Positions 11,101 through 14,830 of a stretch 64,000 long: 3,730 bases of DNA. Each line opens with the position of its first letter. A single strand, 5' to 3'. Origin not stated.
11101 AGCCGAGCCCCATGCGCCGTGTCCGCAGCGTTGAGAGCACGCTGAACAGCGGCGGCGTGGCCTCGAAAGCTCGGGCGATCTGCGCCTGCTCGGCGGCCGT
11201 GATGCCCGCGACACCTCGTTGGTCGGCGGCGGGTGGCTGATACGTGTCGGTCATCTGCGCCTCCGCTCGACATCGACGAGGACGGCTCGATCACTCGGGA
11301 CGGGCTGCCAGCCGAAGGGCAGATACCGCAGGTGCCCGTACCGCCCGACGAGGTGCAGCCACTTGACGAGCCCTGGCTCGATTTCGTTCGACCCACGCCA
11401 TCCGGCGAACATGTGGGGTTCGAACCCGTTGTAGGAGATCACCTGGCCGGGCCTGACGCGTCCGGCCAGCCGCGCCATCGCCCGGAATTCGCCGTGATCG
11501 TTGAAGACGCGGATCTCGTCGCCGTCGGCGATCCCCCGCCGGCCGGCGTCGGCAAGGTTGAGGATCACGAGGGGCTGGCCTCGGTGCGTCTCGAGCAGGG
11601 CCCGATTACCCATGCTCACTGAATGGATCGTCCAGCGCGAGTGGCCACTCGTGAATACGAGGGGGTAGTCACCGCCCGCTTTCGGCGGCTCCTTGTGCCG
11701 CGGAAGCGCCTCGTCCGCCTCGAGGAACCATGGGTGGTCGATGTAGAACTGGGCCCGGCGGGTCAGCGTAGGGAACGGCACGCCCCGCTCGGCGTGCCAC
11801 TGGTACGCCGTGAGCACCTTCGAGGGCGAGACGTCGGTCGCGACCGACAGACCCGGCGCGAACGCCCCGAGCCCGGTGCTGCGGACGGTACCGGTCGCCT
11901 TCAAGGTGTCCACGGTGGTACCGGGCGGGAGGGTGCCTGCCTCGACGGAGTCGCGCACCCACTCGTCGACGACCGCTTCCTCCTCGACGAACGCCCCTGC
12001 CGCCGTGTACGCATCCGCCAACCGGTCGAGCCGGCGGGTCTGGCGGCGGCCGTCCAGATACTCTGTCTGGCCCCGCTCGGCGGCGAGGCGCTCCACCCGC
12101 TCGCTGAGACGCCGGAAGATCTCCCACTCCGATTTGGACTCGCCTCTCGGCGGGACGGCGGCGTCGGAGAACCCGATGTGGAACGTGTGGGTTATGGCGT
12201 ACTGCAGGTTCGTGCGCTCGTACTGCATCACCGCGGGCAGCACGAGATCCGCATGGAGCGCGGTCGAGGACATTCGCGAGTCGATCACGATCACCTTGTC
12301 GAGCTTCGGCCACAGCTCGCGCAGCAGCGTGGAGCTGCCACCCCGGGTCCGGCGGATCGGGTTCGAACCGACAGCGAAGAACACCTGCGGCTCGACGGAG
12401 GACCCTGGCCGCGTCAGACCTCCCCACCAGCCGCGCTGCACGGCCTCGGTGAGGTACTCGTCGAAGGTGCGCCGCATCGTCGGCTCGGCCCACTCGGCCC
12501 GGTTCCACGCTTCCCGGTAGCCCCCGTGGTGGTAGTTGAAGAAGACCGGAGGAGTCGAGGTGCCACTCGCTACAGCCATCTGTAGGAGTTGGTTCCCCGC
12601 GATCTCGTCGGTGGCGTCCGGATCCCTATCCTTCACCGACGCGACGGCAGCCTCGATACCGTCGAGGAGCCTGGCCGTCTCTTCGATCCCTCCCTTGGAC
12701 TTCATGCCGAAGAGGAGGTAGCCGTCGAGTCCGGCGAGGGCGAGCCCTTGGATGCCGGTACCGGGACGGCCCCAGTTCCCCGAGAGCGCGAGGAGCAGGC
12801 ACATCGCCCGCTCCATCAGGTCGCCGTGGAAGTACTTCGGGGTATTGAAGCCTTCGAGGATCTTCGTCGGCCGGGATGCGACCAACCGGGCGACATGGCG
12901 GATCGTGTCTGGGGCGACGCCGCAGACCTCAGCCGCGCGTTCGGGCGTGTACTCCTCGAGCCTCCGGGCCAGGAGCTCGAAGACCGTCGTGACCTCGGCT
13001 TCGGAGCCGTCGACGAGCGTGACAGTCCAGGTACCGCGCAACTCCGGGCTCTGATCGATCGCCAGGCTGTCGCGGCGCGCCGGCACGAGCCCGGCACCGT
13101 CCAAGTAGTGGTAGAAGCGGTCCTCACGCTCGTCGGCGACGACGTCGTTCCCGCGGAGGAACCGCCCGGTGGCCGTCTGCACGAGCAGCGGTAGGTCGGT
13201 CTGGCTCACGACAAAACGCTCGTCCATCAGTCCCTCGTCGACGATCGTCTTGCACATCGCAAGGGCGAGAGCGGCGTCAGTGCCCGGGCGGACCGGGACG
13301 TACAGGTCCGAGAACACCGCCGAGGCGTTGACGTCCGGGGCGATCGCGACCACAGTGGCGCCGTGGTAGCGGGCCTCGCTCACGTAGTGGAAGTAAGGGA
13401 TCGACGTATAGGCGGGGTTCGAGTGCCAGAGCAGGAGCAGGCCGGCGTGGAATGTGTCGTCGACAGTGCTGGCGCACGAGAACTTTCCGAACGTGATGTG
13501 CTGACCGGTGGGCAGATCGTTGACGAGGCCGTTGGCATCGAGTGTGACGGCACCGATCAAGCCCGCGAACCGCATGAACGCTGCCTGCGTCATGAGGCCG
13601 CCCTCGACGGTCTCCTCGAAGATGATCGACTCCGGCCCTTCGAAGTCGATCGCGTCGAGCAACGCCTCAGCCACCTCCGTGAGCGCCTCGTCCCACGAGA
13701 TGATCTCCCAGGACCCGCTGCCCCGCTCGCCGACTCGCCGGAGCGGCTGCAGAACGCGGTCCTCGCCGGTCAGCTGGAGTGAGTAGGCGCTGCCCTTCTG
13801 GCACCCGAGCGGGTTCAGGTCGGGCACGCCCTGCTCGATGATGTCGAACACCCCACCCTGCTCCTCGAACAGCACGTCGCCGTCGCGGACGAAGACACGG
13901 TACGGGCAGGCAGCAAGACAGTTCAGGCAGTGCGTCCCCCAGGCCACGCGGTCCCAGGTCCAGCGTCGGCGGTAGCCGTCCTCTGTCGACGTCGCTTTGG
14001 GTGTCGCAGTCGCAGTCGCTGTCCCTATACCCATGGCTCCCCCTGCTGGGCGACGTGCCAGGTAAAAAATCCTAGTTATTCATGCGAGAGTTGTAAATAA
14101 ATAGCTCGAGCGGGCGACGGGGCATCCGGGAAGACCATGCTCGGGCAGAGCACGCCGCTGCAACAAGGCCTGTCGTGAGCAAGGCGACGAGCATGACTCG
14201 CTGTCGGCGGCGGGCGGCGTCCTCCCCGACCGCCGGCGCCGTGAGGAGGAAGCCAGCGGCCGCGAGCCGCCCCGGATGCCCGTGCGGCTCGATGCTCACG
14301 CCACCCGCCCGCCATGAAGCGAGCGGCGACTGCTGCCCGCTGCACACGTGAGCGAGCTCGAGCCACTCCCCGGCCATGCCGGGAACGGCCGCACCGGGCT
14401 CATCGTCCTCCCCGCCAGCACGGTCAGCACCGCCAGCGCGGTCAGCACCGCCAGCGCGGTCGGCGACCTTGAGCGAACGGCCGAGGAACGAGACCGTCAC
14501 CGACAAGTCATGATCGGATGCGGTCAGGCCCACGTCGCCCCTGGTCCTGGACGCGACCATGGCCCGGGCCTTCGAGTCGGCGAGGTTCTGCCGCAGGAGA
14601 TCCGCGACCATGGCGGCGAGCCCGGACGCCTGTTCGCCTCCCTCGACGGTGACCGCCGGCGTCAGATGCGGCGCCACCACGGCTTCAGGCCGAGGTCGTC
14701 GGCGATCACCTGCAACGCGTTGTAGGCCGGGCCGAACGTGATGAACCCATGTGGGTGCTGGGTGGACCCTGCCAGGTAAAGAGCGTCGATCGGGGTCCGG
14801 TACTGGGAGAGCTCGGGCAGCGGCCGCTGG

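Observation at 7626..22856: Rrf2-headed ~15-kb co-directional gene train of flavoproteins, SCP2 proteins and an orphan Mo subunit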

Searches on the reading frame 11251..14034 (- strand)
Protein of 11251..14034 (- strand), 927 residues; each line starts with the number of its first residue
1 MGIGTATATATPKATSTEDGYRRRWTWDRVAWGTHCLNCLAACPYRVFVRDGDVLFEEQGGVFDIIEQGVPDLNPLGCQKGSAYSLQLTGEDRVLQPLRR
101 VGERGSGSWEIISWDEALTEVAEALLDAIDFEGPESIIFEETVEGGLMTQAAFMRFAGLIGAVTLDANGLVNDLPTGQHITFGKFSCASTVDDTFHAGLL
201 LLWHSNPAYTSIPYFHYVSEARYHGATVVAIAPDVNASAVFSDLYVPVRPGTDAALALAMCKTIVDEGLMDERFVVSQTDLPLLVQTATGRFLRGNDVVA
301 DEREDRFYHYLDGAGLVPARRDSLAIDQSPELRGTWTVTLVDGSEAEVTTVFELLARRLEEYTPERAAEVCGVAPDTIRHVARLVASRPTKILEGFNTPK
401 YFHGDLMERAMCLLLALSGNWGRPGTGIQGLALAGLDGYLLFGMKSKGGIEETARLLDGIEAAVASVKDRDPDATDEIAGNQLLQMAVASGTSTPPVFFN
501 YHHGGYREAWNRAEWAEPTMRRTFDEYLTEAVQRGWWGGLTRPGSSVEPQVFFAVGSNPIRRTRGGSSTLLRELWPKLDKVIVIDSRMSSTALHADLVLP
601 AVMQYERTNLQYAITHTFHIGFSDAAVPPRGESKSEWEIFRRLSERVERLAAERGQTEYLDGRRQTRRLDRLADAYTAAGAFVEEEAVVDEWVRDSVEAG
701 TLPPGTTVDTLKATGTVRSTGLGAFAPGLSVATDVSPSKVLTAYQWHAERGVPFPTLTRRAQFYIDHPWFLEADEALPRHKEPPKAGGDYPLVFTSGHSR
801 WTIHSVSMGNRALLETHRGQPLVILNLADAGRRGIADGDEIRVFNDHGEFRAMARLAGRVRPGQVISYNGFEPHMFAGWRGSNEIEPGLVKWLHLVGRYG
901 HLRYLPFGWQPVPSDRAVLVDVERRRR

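Call 4: search_protein_families(library=pfam, proteins=[window:11251-14034:-], max_evalue=0.01)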
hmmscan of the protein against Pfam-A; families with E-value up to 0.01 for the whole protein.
window:11251-14034:- (927 aa): 2 families
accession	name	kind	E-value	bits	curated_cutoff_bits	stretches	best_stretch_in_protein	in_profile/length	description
PF00384.28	Molybdopterin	-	1.6e-38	133.1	24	1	93-646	1-353/353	Molybdopterin oxidoreductase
PF01568.27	Molydop_binding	-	2.8e-16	60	26.8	1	792-872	1-81/110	Molydopterin dinucleotide binding domain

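Call 7: search_protein_families(library=ncbifam, proteins=[window:11251-14034:-], max_evalue=0.01)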
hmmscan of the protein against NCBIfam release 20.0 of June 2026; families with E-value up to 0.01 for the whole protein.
window:11251-14034:- (927 aa): 26 families (the best 25 are shown)
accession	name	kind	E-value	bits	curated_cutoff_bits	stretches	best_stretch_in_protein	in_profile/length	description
TIGR03479.1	DMSO_red_II_alp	subfamily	6.4e-248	825.3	984.75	1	14-923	41-913/913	molybdopterin-dependent oxidoreductase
NF042978.1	EthbenzDh_ebdA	equivalog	2.5e-215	717.3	2000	1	8-923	55-975/977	ethylbenzene dehydrogenase subunit alpha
TIGR01580.1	narG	equivalog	5.1e-72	243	1084.15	4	103-303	151-368/1235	nitrate reductase subunit alpha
TIGR02166.1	dmsA_ynfE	subfamily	5.1e-57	193.5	777.7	4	25-275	39-295/794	DMSO/selenate family reductase complex A subunit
TIGR01591.1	Fdh-alpha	equivalog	5.7e-47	160.2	666.25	4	76-279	36-238/672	formate dehydrogenase subunit alpha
NF041885.1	selenate_YnfE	exception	5.4e-45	153.5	1675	4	24-275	42-302/805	selenate/tellurate reductase subunit YnfE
NF011566.1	PRK14990.1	exception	2e-43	148.5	1600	4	26-275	54-315/814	dimethylsulfoxide reductase subunit A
TIGR00509.1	bisC_fam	subfamily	1e-39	136.5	1017.55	4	552-677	416-534/772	molybdopterin guanine dinucleotide-containing S/N-oxide reductase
NF012032.0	PRK15488.1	equivalog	3e-39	134.6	694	3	37-276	49-278/759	thiosulfate reductase PhsA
NF041884.1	selenate_YnfF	exception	2e-38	131.9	1650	2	25-275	40-295/798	selenate/tellurate reductase subunit YnfF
NF011682.0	PRK15102.1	equivalog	6.1e-30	104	909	3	555-651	477-572/829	trimethylamine-N-oxide reductase TorA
TIGR02164.1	torA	equivalog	4.6e-28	97.8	1465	3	555-660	473-574/824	trimethylamine-N-oxide reductase TorA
NF047855.1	AssmNtatRedNasC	equivalog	4.7e-25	88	1100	2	78-280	62-264/708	assimilatory nitrate reductase catalytic subunit NasC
NF041513.1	formate_DH_Act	exception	3.2e-24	84.8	1400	1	13-431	25-472/1067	formate dehydrogenase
NF010055.0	PRK13532.1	equivalog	4.5e-24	84.7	904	2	14-427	29-405/830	nitrate reductase catalytic subunit NapA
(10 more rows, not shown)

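Call 8: search_solved_structures(query=window:11251-14034:-, max_evalue=0.001)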
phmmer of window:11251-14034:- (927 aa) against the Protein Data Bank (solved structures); distinct sequences matched with E-value up to 0.001: 53.
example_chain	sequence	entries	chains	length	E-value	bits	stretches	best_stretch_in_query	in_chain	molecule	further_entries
2ivf_A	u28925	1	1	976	3.8e-209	700.4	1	8-924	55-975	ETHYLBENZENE DEHYDROGENASE ALPHA-SUBUNIT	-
5e7o_A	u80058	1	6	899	8.8e-131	441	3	17-315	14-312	DMSO reductase family type II enzyme, molybdopterin subunit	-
4ydd_A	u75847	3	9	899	9.2e-131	441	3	17-315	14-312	DMSO reductase family type II enzyme, molybdopterin subunit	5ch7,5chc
3egw_A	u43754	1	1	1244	4.3e-60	207.1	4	103-301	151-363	Respiratory nitrate reductase 1 alpha chain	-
1r27_A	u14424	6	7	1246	1e-59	205.9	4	103-299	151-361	Respiratory nitrate reductase 1 alpha chain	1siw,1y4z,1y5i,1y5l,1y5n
1q16_A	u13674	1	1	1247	1e-59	205.9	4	103-299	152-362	Respiratory nitrate reductase 1 alpha chain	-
3ir7_A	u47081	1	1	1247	1.7e-59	205.2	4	103-299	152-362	Respiratory nitrate reductase 1 alpha chain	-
3ir6_A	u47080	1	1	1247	1.9e-58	201.7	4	103-299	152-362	Respiratory nitrate reductase 1 alpha chain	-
3ir5_A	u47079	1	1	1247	5.2e-58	200.2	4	103-299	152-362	Respiratory nitrate reductase 1 alpha chain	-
1eu1_A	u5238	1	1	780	2.1e-29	105.5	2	785-870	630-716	DIMETHYL SULFOXIDE REDUCTASE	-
2e7z_A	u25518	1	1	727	3e-29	105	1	78-276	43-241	Acetylene hydratase Ahy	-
1aa6_A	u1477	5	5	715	6.1e-29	104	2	36-280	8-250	FORMATE DEHYDROGENASE H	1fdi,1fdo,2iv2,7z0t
7b04_B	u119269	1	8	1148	3.5e-26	94.9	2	188-301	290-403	Nitrite oxidoreductase subunit A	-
9h4t_A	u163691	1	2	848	2.7e-25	92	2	490-662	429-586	Trimethylamine-N-oxide reductase 1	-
9vap_A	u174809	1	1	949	3.4e-25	91.6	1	74-276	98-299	Formate dehydrogenase molybdopterin-binding subunit FdhA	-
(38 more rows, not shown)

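Call 23: search_solved_structures(query=window:11251-14034:-, max_evalue=1e-100, show_alignments=1)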
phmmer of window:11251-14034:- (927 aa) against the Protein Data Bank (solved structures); distinct sequences matched with E-value up to 1e-100: 3.
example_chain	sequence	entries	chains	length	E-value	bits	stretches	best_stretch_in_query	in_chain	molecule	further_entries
2ivf_A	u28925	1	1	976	3.8e-209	700.4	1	8-924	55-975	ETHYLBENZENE DEHYDROGENASE ALPHA-SUBUNIT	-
5e7o_A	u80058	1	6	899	8.8e-131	441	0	17-315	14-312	DMSO reductase family type II enzyme, molybdopterin subunit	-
4ydd_A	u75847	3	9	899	9.2e-131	441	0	17-315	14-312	DMSO reductase family type II enzyme, molybdopterin subunit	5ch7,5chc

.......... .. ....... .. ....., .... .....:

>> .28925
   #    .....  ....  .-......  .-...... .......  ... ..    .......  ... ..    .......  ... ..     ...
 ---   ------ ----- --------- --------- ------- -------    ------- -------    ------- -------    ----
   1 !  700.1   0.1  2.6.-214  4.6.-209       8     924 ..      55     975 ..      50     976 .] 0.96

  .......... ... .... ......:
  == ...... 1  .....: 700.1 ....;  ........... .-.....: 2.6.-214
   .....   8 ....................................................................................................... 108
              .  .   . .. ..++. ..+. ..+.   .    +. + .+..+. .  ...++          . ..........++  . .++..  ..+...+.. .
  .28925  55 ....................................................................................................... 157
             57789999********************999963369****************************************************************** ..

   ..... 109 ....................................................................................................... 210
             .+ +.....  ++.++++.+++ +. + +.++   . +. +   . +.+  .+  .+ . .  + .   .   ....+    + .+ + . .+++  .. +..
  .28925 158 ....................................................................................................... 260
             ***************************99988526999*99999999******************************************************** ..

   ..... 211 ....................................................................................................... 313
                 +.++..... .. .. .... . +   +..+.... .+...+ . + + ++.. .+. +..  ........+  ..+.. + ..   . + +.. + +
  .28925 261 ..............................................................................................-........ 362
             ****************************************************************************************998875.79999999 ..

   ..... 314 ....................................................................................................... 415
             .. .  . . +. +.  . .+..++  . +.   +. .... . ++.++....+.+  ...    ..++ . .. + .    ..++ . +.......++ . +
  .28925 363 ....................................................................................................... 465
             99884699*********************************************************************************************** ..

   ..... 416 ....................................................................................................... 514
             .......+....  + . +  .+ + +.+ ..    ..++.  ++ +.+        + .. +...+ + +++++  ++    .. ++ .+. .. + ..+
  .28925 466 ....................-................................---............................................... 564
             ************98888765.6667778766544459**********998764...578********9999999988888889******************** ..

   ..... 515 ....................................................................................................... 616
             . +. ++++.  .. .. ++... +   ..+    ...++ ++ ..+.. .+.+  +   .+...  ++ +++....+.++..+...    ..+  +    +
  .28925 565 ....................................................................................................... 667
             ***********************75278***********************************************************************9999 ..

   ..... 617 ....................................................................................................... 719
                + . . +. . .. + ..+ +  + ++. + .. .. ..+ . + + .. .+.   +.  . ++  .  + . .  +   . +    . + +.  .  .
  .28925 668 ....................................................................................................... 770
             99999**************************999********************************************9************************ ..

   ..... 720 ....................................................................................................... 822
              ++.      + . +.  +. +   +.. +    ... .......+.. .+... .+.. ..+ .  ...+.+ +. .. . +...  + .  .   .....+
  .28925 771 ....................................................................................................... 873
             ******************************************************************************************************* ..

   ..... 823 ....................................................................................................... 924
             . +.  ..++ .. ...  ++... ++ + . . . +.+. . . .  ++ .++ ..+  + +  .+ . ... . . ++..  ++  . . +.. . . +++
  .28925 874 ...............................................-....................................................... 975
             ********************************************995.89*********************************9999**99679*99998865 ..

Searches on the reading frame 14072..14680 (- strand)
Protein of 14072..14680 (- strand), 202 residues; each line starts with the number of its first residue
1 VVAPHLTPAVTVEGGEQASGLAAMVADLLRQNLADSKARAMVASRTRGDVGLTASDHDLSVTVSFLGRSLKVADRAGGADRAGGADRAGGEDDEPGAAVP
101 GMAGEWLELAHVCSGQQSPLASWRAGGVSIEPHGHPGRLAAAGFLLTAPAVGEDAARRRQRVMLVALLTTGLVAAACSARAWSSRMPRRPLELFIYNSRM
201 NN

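Call 4: search_protein_families(library=pfam, proteins=[window:14072-14680:-], max_evalue=0.01)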
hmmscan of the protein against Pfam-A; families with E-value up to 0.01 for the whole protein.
window:14072-14680:- (202 aa): 0 families

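Call 7: search_protein_families(library=ncbifam, proteins=[window:14072-14680:-], max_evalue=0.01)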
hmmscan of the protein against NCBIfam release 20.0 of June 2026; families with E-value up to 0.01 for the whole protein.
window:14072-14680:- (202 aa): 0 families

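Call 48: search_protein_families(library=pfam, proteins=[window:14072-14680:-], max_evalue=10)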
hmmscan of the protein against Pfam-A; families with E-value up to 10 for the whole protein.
window:14072-14680:- (202 aa): 0 families

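Call 77: search_solved_structures(query=A4, max_evalue=10)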
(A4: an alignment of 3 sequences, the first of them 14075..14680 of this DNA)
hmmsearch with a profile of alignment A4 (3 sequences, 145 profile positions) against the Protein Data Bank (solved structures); distinct sequences matched with E-value up to 10: 5.
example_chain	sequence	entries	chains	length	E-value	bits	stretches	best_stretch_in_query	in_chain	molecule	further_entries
6v39_Q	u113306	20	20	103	0.027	17.7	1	56-115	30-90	50S ribosomal protein L21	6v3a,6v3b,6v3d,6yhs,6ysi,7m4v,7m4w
4b3f_X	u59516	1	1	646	0.55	13.4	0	38-68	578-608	DNA-BINDING PROTEIN SMUBP-2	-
4b3g_A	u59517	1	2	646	0.55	13.4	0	38-68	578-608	DNA-BINDING PROTEIN SMUBP-2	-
3u0i_A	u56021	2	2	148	1.5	12.1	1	25-62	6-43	probable FAD-binding, putative uncharacterized protein | Putative uncharacterized protein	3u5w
1ixx_A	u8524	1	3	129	1.5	12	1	13-62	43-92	COAGULATION FACTORS IX/X-BINDING PROTEIN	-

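Call 89: search_protein_representatives(protein=window:14072-14680:-)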
Query: 202 residues. Proteins with E-value up to 0.001 (for the whole library): 66; up to 1e-10: 26; up to 1e-30: 1. The best 66 are listed.
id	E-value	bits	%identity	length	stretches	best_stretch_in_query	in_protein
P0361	1.2e-54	201.3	70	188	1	2-190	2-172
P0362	4.3e-23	98.3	49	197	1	7-174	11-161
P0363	1.1e-20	90.4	45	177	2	3-76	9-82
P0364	4.8e-19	85.1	51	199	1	39-185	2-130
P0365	6.9e-19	84.6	48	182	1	7-182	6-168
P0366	3.0e-18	82.5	44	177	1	6-167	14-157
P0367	7.7e-18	81.2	42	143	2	98-178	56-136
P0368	4.3e-17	78.7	42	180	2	94-182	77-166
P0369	1.2e-16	77.3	47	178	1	7-156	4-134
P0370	2.6e-16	76.2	48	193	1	8-152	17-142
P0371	3.0e-16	76.0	52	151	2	7-75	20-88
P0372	8.7e-16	74.5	40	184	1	8-179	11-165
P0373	9.5e-16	74.4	45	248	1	7-158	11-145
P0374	2.6e-15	72.9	36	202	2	4-76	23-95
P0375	1.9e-14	70.2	38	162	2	7-75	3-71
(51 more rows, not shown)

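Call 91: search_protein_families(library=pfam, alignment_id=A7, max_evalue=0.01)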
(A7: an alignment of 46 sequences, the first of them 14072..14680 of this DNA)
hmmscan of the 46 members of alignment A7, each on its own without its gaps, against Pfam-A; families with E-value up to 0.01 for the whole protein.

A. member 1, window:14072-14680:- (202 aa): 0 families

B. families by the number of members that match (of 46 scanned): 5 families
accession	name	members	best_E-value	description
PF02036.22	SCP2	6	1.2e-06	SCP-2 sterol transfer family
PF02628.20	COX15-CtaA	2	1.5e-30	Cytochrome oxidase assembly protein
PF07398.16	MDMPI_C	1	0.00059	MDMPI C-terminal domain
PF25266.1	DUF7865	1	0.0017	Domain of unknown function (DUF7865)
PF16429.10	DUF5026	1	0.007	Domain of unknown function (DUF5026)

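Call 92: search_solved_structures(query=A7, max_evalue=1)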
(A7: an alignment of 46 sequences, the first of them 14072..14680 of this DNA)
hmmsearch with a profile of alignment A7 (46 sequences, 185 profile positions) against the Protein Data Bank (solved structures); distinct sequences matched with E-value up to 1: 3.
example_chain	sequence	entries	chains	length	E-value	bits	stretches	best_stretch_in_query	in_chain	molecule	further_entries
1wfr_A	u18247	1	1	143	0.1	15.3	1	42-140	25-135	Hypothetical Protein TT1886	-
2cx7_A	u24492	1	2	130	0.11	15.2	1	42-138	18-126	Sterol carrier protein 2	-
11kh_IF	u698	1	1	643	0.5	13.1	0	80-161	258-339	IFRD2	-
